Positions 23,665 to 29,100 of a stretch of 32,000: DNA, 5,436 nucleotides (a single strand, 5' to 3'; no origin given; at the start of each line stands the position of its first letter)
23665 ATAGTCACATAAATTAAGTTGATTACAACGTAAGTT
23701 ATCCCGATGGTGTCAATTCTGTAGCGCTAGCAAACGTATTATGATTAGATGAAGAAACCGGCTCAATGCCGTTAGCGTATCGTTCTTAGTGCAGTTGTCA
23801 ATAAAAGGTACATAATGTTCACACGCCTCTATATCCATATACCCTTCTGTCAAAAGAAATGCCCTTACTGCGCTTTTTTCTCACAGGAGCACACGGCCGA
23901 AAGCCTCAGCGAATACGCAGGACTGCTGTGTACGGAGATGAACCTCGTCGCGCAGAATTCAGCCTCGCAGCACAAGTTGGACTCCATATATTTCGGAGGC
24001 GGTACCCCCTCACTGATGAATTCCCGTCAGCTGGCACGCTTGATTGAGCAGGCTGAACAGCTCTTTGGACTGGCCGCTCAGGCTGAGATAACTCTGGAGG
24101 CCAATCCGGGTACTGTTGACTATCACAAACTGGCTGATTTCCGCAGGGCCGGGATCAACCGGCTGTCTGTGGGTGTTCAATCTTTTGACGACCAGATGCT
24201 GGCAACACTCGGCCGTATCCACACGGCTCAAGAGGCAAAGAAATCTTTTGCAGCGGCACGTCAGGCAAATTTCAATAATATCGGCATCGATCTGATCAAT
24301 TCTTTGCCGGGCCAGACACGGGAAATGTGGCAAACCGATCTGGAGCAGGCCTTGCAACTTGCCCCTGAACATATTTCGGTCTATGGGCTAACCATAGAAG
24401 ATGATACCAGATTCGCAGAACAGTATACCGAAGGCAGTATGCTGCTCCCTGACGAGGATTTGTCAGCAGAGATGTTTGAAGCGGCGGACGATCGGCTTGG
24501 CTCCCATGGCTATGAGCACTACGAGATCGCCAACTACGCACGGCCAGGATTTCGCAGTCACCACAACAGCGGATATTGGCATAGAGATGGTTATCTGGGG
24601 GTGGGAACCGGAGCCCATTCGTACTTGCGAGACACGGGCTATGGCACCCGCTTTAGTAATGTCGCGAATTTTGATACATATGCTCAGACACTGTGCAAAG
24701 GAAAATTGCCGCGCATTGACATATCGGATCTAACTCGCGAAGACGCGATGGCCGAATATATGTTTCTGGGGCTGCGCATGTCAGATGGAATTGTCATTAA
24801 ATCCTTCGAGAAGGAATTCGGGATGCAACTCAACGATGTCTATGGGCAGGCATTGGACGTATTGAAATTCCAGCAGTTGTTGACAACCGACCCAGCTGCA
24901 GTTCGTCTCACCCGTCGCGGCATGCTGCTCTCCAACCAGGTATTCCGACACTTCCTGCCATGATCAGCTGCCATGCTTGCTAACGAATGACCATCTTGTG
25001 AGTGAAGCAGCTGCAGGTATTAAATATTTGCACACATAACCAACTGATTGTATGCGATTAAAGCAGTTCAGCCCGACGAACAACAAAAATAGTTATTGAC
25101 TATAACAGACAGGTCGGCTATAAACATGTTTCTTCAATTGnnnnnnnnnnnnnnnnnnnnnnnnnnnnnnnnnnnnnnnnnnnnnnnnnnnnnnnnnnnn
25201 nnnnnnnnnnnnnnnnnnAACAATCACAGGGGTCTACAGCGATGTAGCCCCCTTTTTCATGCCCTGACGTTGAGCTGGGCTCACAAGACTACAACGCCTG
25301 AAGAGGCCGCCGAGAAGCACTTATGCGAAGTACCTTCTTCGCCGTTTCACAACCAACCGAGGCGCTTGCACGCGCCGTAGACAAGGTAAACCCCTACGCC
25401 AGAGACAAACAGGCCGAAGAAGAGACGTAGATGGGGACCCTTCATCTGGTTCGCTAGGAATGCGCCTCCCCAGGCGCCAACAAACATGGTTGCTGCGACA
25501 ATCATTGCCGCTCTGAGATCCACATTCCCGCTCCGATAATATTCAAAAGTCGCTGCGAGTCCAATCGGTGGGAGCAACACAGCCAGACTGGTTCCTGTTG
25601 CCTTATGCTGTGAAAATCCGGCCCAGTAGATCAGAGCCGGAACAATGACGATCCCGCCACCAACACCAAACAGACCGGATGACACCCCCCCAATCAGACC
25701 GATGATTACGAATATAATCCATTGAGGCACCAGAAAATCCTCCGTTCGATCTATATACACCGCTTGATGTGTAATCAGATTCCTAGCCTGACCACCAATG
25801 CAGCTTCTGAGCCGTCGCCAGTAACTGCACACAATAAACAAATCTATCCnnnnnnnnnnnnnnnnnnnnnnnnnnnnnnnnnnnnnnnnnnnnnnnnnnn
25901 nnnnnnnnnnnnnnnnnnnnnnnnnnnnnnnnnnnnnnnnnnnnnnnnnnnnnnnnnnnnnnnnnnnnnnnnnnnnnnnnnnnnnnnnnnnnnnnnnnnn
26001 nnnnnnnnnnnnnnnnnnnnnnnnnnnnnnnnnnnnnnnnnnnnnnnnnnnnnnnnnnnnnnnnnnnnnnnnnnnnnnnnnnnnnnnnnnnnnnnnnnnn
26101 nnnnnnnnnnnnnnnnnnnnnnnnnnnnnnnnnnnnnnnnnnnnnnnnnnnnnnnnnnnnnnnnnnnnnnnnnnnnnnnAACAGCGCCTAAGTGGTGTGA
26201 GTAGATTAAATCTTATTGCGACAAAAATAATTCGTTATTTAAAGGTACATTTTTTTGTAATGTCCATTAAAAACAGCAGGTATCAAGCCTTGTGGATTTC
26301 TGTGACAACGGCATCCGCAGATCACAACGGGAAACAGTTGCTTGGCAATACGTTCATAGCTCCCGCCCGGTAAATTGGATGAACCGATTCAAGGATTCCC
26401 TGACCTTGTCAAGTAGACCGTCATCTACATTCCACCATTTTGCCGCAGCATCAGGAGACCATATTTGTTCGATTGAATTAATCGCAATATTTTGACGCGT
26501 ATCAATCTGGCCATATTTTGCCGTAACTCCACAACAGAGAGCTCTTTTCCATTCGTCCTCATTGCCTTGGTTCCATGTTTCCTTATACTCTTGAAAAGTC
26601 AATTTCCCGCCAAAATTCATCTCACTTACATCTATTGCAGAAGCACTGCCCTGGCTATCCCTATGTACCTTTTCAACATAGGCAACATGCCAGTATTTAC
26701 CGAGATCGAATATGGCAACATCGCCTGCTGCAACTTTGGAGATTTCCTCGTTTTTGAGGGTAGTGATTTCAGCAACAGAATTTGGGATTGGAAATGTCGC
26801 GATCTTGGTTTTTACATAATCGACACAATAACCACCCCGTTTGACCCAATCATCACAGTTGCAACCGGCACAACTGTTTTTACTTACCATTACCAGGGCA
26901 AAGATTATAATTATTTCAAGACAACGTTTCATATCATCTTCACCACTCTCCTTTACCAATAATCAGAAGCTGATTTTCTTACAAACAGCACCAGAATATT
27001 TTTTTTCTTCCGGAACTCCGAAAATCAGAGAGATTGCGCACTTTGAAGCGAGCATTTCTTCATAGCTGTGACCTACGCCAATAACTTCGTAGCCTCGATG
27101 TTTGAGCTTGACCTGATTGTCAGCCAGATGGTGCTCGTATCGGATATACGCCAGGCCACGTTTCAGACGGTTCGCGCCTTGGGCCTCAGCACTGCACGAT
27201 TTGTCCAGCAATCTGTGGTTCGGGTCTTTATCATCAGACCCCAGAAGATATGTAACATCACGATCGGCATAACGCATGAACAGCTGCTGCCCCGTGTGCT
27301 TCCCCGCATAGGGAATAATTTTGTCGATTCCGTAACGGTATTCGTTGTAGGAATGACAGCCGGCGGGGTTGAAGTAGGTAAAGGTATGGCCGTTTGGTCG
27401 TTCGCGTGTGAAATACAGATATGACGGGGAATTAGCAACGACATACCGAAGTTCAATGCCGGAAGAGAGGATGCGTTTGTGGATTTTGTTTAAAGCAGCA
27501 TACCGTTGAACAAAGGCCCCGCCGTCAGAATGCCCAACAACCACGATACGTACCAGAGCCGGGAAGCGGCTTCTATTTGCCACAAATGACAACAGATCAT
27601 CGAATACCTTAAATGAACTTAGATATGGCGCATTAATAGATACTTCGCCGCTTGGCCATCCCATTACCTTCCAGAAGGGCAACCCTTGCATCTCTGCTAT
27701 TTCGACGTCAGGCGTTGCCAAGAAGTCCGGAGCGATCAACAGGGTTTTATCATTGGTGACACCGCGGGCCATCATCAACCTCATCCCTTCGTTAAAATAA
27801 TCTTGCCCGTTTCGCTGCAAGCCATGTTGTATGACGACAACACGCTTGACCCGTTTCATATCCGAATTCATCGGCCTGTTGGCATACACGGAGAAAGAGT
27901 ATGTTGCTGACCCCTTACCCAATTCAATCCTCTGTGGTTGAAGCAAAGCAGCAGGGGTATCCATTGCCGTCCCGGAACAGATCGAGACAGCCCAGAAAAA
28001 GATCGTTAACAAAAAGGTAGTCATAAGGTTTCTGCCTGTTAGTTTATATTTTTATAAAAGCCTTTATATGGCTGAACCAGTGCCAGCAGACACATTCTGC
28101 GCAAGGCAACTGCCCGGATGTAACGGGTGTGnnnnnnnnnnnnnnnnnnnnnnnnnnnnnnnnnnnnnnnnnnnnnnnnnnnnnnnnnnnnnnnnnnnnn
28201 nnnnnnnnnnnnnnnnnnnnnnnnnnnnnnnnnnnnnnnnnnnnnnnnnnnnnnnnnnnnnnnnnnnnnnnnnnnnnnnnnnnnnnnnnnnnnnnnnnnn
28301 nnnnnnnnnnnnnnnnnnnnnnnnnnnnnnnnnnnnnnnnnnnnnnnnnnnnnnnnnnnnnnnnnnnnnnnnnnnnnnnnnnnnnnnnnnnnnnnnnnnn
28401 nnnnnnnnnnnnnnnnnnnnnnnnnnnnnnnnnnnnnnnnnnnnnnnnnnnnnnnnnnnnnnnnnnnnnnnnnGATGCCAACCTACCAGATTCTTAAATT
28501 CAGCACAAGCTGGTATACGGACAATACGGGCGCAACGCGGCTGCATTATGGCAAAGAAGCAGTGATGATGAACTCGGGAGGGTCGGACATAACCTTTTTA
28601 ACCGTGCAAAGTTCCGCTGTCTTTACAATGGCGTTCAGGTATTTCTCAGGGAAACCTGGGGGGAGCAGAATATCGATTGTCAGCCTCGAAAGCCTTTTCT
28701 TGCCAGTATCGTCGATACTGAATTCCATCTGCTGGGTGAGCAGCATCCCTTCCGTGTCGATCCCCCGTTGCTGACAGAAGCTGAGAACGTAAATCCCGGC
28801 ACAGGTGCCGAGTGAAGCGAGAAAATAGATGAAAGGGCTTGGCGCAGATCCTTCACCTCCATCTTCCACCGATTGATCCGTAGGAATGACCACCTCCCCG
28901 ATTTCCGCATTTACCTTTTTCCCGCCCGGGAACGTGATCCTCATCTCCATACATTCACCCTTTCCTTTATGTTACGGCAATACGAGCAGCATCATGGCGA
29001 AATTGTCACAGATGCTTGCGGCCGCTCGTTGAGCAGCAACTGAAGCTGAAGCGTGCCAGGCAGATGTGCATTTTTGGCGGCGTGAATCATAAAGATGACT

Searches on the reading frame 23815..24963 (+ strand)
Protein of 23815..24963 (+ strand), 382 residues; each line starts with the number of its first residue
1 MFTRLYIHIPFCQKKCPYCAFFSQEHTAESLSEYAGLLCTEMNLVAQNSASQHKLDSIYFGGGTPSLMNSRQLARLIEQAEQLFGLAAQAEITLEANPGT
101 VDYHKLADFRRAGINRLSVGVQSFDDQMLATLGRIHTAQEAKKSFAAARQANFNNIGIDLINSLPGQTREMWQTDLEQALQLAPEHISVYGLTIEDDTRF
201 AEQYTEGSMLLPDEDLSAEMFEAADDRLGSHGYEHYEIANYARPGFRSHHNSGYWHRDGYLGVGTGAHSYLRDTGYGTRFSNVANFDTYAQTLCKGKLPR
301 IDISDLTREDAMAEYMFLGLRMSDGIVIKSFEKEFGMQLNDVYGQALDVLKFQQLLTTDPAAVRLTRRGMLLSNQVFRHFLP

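Call 55: search_protein_families(library=pfam, proteins=[window:23815-24963:+], max_evalue=0.001)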
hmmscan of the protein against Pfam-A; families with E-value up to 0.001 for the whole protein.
window:23815-24963:+ (382 aa): 2 families
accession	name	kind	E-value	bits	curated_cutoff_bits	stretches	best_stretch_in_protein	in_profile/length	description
PF04055.27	Radical_SAM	-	5.2e-23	82.5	29.5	1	6-177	1-164/166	Radical SAM superfamily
PF06969.22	HemN_C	-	7e-16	58.5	24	1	306-372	1-67/67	HemN C-terminal domain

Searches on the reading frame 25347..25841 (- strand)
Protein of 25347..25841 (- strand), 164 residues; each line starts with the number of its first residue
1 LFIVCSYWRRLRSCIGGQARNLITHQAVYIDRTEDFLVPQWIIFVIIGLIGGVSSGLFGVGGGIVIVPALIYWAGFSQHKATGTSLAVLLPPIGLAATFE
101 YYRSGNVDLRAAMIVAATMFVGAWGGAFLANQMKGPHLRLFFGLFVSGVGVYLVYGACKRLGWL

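Call 55: search_protein_families(library=pfam, proteins=[window:25347-25841:-], max_evalue=0.001)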
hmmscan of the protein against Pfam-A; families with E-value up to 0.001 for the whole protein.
window:25347-25841:- (164 aa): 1 family
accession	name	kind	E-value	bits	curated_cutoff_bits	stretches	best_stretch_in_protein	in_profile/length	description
PF01925.25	TauE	-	1.1e-24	87.9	32.6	1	37-153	122-237/237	Sulfite exporter TauE/SafE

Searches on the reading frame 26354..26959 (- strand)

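Call 55: search_protein_families(library=pfam, proteins=[window:26354-26959:-], max_evalue=0.001)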
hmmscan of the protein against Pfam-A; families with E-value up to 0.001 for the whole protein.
window:26354-26959:- (201 aa): 1 family
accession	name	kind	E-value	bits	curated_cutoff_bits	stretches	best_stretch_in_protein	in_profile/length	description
PF05257.22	CHAP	-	1.3e-05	26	26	1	44-115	10-81/81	CHAP domain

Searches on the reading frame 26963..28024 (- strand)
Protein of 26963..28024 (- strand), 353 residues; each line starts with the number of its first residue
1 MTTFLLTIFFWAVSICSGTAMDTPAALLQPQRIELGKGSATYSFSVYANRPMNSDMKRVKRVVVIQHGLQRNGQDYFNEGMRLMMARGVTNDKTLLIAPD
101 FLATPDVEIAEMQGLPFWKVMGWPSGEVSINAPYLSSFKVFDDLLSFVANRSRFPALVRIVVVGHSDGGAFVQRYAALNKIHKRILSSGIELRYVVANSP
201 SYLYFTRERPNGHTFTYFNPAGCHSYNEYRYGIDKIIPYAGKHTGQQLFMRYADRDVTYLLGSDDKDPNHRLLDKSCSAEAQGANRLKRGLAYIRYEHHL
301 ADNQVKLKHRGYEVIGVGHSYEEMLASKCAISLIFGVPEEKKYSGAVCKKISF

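Call 55: search_protein_families(library=pfam, proteins=[window:26963-28024:-], max_evalue=0.001)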
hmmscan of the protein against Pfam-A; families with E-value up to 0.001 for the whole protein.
window:26963-28024:- (353 aa): 1 family
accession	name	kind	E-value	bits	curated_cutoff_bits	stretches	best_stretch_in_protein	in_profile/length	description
PF12697.13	Abhydrolase_6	-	3.4e-05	25.1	26.3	1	144-281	54-178/217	Alpha/beta hydrolase family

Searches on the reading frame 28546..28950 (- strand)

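Call 55: search_protein_families(library=pfam, proteins=[window:28546-28950:-], max_evalue=0.001)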
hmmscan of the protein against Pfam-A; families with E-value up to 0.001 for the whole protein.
window:28546-28950:- (134 aa): 1 family
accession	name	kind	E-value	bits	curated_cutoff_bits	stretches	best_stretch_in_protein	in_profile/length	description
PF02566.24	OsmC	-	1.7e-13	51.3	27.5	1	32-127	1-97/100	OsmC-like protein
